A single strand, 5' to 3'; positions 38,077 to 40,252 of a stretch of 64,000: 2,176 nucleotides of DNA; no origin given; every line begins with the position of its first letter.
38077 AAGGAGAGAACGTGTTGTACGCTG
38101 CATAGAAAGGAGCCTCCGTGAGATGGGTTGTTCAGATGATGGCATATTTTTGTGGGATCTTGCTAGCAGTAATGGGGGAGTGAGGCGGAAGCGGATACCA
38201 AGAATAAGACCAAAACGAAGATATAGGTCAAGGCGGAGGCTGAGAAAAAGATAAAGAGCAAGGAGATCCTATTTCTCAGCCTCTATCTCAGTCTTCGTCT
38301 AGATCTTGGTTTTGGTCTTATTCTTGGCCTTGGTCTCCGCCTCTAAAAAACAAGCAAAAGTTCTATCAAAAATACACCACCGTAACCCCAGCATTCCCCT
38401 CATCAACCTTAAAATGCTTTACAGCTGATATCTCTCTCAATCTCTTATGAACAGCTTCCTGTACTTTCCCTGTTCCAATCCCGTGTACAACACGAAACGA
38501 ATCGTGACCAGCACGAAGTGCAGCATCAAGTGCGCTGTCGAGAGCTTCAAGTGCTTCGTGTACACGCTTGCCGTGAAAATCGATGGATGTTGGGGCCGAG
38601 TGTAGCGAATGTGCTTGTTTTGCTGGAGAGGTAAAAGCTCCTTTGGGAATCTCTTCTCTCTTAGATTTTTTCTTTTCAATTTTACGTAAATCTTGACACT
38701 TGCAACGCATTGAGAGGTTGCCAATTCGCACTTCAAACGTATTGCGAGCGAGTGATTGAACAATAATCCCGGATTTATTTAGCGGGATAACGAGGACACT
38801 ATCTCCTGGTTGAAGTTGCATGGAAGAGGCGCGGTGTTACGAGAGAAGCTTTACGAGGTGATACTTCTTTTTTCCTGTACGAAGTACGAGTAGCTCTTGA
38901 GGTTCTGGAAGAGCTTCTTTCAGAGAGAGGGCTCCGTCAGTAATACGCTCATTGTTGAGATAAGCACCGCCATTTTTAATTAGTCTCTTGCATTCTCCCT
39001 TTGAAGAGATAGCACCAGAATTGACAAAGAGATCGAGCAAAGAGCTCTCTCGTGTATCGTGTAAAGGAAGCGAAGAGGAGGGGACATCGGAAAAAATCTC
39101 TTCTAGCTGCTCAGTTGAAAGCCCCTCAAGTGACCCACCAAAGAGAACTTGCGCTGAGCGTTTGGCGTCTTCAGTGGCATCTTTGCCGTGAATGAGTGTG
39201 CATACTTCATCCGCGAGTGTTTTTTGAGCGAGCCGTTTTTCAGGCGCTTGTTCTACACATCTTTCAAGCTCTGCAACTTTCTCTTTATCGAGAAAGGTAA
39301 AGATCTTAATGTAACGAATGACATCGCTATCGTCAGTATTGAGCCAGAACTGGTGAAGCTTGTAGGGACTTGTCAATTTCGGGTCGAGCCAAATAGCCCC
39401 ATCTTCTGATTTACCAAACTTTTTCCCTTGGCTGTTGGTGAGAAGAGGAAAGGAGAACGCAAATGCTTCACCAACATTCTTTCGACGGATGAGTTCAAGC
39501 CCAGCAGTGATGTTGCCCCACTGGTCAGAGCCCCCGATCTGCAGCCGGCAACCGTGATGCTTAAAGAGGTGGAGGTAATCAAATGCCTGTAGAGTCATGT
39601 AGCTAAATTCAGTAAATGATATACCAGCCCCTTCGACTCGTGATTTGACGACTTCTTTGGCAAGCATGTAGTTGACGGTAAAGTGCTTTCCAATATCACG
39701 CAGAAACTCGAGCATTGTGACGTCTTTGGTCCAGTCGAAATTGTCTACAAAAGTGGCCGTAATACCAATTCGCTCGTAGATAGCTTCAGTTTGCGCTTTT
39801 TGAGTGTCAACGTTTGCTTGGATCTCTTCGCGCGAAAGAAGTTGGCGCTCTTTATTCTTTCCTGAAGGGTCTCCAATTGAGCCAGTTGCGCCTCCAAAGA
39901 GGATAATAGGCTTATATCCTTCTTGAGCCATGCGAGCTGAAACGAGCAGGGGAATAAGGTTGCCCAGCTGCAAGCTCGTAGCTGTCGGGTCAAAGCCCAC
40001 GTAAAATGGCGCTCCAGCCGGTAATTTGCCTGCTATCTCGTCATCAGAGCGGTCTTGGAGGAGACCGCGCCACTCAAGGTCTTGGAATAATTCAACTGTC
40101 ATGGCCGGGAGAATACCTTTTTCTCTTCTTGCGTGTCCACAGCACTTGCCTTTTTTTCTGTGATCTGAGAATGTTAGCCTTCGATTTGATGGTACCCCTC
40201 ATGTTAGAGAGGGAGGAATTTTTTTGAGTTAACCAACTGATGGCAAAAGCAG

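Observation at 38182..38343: Family of long palindromes built from 6-bp tandem units, copy A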

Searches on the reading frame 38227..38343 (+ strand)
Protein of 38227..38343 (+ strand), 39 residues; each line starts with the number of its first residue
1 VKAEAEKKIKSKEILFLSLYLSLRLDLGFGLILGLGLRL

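Call 44: search_protein_families(library=pfam, proteins=[window:38227-38343:+], max_evalue=1)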
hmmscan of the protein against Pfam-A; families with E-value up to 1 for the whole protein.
seq(39 aa): 0 families

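Call 45: search_protein_families(library=ncbifam, proteins=[window:38227-38343:+], max_evalue=1)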
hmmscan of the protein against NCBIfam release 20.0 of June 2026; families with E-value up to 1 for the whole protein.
seq(39 aa): 0 families

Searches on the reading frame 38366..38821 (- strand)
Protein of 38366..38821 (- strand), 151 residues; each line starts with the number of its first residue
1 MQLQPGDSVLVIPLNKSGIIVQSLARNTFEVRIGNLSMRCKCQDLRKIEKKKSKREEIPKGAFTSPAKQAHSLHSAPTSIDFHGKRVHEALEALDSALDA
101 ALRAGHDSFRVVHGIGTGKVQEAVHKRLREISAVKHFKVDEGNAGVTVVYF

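Call 16: find_encoding_contigs(protein=window:38366-38821:-, flank=10000, max_places=10)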
Protein window:38366-38821:- (151 aa): 2 contigs read that carry it; 2 places shown.
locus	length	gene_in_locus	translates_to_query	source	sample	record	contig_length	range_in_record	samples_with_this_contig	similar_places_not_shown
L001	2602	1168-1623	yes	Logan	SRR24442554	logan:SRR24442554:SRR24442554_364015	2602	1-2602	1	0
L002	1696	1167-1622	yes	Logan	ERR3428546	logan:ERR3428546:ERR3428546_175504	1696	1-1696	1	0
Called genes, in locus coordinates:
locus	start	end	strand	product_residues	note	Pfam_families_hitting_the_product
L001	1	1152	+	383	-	?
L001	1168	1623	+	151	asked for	PF20297:MSSS (weak), PF01713:Smr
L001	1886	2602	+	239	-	?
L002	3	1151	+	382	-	?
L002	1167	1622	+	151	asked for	PF20297:MSSS (weak), PF01713:Smr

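Call 20: find_homologous_proteins(query=window:38366-38821:-, max_evalue=1e-10)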
Query window:38366-38821:- (151 aa): 4 proteins with E <= 1e-10 among 147 candidates.
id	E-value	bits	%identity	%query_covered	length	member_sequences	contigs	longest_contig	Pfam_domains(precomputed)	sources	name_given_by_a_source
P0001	1.3e-92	325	100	100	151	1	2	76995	PF20297.5,PF01713.28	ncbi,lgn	-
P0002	7.4e-71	255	77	100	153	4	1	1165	PF20297.5,PF01713.28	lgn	-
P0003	1.3e-19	89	41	90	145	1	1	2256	PF01713.28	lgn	-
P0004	5.3e-18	83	39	100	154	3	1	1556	PF20297.5,PF01713.28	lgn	-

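Call 21: list_cluster_members(proteins=[P0001, P0002])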
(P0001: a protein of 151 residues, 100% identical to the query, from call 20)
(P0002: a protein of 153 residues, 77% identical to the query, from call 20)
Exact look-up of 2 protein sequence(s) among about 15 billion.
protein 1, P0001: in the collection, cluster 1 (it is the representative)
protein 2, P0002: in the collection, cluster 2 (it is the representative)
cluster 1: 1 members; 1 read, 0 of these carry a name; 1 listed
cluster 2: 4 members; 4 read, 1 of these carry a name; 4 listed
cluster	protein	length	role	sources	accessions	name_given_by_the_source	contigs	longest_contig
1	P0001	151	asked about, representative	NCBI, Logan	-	-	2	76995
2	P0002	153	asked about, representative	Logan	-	-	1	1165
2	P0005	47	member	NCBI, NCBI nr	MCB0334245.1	MAG: Smr/MutS family protein, partial [Bdellovibrionales bacterium] | Smr/MutS family protein [Bdellovibrionales bacterium]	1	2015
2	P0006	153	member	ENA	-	-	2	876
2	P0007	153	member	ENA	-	-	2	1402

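Call 22: find_encoding_contigs(protein=P0002, flank=10000)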
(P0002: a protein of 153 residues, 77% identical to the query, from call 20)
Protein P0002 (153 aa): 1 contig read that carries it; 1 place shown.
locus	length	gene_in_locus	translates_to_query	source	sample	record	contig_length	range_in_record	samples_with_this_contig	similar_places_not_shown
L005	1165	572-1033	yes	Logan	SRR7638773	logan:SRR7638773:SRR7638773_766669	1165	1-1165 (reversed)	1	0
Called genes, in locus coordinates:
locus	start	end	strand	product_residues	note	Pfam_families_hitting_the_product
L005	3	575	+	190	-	?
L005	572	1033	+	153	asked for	PF20297:MSSS (weak), PF01713:Smr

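Call 24: find_encoding_contigs(protein=P0007, flank=10000)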
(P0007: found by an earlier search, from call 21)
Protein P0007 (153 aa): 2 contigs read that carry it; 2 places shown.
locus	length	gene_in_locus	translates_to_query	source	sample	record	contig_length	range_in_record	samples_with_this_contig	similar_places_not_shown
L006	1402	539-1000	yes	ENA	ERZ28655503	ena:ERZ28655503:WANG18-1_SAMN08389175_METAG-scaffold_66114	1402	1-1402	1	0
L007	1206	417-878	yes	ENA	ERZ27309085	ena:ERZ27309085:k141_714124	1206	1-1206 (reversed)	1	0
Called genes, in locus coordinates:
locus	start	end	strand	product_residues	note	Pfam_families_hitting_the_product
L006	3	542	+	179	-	?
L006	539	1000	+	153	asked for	PF20297:MSSS (weak), PF01713:Smr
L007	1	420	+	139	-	?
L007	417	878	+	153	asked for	PF20297:MSSS (weak), PF01713:Smr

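Call 25: find_encoding_contigs(protein=P0005, flank=10000)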
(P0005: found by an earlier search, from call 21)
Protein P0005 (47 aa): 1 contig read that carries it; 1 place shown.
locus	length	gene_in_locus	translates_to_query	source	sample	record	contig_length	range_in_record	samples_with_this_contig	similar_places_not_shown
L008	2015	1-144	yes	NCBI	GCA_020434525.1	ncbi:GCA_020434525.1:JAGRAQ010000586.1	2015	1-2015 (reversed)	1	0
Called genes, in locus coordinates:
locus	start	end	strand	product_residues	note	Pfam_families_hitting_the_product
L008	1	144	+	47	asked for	PF01713:Smr (weak)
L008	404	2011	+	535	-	PF01235:Na_Ala_symp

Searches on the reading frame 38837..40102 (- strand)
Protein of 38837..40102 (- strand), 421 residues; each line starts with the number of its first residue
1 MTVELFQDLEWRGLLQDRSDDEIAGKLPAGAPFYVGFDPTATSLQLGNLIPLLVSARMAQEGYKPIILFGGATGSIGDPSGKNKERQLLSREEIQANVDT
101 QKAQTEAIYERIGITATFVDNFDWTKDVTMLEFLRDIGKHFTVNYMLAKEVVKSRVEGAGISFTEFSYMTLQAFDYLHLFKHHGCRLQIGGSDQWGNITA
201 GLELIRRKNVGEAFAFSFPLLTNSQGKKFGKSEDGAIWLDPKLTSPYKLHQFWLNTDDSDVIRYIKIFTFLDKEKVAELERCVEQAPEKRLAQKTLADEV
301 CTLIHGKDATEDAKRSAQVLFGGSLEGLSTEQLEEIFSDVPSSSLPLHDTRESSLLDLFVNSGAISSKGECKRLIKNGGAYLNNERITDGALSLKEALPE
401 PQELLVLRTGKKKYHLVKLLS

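Call 53: find_homologous_proteins(query=window:38837-40102:-, max_evalue=1e-60)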
Query window:38837-40102:- (421 aa): 7997 proteins with E <= 1e-60 among 8000 candidates; the best 120 are listed.
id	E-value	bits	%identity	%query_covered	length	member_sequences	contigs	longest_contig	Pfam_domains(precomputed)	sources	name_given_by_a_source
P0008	3.5e-280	946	100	100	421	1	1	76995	PF22421.2,PF00579.32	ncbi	-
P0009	3.7e-177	607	63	100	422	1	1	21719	PF22421.2,PF00579.32,PF01479.31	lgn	-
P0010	3.6e-175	601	63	100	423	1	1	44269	PF22421.2,PF00579.32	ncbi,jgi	jgi:tyrosyl-tRNA synthetase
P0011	8.7e-175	599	63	99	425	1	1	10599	PF22421.2,PF00579.32,PF01479.31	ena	-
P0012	1.0e-174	599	63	100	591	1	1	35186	PF22421.2,PF00579.32,PF01479.31,PF16714.11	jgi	jgi:tyrosyl-tRNA synthetase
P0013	1.5e-174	599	62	99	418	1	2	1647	PF22421.2,PF00579.32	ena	-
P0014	4.0e-174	597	63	99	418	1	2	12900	PF22421.2,PF00579.32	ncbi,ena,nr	ncbi:MAG: tyrosine--tRNA ligase [Oligoflexia bacterium]|nr:tyrosine--tRNA ligase [Oligoflexia bacter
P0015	7.3e-174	596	62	99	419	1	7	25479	PF22421.2,PF00579.32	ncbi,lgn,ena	-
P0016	1.1e-173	596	62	99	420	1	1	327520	PF22421.2,PF00579.32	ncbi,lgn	-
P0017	3.7e-173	594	64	98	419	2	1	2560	PF22421.2,PF00579.32,PF16714.11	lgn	-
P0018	4.5e-173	594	63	99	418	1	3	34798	PF22421.2,PF00579.32,PF01479.31,PF16714.11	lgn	-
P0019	6.4e-173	593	62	98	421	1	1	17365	PF22421.2,PF00579.32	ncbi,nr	ncbi:MAG: tyrosine--tRNA ligase [Deltaproteobacteria bacterium]|nr:tyrosine--tRNA ligase [Deltaprote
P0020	1.3e-171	589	62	99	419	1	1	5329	PF22421.2,PF00579.32,PF16714.11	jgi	jgi:tyrosyl-tRNA synthetase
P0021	1.2e-170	586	61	99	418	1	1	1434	PF22421.2,PF00579.32,PF16714.11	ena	-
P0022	2.1e-170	585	62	99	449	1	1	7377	PF22421.2,PF00579.32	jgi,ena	-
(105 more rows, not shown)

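Call 54: find_encoding_contigs(protein=P0008, flank=1000, max_places=3)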
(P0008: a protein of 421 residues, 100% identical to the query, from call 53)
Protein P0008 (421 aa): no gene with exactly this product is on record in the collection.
